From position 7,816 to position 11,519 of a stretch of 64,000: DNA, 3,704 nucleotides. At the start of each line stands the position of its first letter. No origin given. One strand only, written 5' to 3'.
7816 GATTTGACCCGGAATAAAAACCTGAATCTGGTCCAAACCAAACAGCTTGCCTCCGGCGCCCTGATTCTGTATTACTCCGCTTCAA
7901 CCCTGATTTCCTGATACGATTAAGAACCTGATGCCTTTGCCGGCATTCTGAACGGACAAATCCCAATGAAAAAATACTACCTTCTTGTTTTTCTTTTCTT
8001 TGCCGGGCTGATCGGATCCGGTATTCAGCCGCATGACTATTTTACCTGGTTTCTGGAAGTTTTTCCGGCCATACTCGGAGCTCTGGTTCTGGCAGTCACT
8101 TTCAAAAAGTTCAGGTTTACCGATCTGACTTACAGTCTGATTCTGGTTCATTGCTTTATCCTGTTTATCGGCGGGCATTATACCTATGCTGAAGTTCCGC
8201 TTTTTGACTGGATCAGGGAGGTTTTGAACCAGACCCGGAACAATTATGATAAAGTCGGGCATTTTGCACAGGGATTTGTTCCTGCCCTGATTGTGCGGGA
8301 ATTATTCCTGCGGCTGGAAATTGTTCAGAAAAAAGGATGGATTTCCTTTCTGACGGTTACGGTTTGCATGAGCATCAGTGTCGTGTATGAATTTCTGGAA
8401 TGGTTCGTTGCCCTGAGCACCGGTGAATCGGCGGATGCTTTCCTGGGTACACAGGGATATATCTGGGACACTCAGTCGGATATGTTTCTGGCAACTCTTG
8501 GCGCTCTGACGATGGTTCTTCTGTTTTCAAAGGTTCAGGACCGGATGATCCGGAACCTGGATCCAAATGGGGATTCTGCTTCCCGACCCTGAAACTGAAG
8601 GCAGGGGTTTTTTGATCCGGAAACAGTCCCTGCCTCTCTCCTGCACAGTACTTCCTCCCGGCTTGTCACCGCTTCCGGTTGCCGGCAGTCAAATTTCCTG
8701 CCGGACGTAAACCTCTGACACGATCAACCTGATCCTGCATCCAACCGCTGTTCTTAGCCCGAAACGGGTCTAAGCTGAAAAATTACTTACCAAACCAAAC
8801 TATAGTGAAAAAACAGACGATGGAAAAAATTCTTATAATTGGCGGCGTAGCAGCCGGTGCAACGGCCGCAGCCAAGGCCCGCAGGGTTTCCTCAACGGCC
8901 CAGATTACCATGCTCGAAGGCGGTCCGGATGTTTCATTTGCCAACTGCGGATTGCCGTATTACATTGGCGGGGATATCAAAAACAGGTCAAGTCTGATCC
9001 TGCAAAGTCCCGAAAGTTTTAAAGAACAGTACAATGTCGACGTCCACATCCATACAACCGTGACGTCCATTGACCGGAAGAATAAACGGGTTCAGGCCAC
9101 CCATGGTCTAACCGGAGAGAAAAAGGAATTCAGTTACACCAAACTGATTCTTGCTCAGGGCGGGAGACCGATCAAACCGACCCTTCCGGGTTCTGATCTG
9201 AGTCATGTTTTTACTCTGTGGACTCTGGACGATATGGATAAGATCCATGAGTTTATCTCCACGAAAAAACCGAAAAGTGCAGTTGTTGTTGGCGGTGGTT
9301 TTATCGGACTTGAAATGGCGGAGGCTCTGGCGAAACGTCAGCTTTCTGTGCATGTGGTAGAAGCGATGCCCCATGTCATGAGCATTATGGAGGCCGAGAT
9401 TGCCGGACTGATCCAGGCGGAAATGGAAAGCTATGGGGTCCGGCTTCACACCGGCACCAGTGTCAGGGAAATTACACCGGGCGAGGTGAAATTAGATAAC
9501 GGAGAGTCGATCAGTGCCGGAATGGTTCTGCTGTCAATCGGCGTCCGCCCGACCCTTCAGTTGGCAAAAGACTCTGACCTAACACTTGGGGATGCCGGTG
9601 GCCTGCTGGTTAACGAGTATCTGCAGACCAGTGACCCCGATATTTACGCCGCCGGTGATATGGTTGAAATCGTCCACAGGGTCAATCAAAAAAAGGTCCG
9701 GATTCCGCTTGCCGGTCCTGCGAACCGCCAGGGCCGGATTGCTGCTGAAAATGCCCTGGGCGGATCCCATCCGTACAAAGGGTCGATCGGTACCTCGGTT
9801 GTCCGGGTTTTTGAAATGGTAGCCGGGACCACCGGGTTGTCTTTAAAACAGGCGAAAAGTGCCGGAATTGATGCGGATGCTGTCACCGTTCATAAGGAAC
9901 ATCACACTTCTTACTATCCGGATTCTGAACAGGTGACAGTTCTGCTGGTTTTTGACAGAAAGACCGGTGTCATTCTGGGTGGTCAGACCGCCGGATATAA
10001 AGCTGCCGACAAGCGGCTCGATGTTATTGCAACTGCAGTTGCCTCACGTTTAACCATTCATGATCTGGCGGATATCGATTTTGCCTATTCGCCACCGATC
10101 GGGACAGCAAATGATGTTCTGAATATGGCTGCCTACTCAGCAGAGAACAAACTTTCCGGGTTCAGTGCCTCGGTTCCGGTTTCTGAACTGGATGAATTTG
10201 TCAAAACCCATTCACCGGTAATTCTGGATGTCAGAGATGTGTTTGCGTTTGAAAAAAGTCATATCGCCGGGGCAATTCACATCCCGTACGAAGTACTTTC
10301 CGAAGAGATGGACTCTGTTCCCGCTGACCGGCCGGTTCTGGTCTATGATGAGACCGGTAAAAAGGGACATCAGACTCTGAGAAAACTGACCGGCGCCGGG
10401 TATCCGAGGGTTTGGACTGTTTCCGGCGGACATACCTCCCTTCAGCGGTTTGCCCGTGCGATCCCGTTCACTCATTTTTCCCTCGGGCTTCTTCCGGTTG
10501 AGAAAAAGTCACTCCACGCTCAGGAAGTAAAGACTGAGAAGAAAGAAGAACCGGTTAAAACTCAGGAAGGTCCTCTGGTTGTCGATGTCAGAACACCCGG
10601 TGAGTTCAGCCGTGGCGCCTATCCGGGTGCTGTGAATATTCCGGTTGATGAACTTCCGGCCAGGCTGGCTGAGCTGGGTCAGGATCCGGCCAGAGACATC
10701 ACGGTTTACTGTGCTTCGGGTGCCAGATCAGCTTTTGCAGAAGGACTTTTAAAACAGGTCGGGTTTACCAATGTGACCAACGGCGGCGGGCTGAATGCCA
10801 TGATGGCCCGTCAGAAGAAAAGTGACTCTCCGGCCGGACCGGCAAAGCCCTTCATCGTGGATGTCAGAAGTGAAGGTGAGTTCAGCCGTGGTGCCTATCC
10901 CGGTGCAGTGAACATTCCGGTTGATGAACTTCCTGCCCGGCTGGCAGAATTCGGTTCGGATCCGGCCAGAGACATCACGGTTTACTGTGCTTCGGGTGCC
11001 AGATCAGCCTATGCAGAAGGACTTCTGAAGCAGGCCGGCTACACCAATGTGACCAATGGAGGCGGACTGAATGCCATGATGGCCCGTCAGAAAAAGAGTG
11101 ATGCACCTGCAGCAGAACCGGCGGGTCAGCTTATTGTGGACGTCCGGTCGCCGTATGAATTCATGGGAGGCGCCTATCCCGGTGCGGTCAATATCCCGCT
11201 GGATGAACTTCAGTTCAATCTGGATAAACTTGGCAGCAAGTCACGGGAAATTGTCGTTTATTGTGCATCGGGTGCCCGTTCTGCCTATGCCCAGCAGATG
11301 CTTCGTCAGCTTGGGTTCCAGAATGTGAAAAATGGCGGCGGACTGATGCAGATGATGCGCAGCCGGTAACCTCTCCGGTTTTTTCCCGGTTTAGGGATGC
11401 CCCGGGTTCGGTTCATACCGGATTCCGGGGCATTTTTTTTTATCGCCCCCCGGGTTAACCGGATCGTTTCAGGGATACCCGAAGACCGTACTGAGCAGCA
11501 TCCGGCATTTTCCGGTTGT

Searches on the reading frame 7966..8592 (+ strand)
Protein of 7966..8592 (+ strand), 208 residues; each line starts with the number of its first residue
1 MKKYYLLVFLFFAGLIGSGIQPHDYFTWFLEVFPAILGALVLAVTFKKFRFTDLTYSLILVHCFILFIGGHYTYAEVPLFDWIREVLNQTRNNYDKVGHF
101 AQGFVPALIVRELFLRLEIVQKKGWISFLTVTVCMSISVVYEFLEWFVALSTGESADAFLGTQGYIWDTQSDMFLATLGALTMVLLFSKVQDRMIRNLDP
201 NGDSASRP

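Call 50: search_protein_families(library=pfam, proteins=[window:7966-8592:+], max_evalue=0.0001)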
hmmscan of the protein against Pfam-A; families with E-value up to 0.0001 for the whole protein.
window:7966-8592:+ (208 aa): 1 family
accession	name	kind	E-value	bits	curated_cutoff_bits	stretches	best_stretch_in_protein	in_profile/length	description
PF09997.14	DUF2238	-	6.2e-57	191.8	26.4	1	37-176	2-140/140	Predicted membrane protein (DUF2238)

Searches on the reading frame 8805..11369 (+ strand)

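Call 50: search_protein_families(library=pfam, proteins=[window:8805-11369:+], max_evalue=0.0001)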
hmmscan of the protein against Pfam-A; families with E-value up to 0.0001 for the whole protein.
window:8805-11369:+ (854 aa): 8 families
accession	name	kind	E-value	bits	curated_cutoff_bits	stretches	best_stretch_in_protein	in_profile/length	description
PF07992.20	Pyr_redox_2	-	1.9e-63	215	26.1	1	8-310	2-291/291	Pyridine nucleotide-disulphide oxidoreductase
PF00581.25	Rhodanese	-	2.5e-61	204.9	22.2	4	775-843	15-91/102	Rhodanese-like domain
PF00070.33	Pyr_redox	-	3.9e-18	66.2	22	1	159-228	2-71/82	Pyridine nucleotide-disulphide oxidoreductase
PF02852.28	Pyr_redox_dim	-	1.8e-12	47.8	25.3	1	335-432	6-102/110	Pyridine nucleotide-disulphide oxidoreductase, dimerisation domain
PF13738.12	Pyr_redox_3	-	8.2e-11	42.1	30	1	73-284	91-305/305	Pyridine nucleotide-disulphide oxidoreductase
PF01266.30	DAO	-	3.6e-08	33.8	27.9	0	159-188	2-31/353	FAD dependent oxidoreductase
PF13450.12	NAD_binding_8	-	1e-07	32.5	21.9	0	161-215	1-52/68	NAD(P)-binding Rossmann-like domain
PF03486.20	HI0933_like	-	3.1e-06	27.3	50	0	62-123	108-167/244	HI0933-like protein Rossmann domain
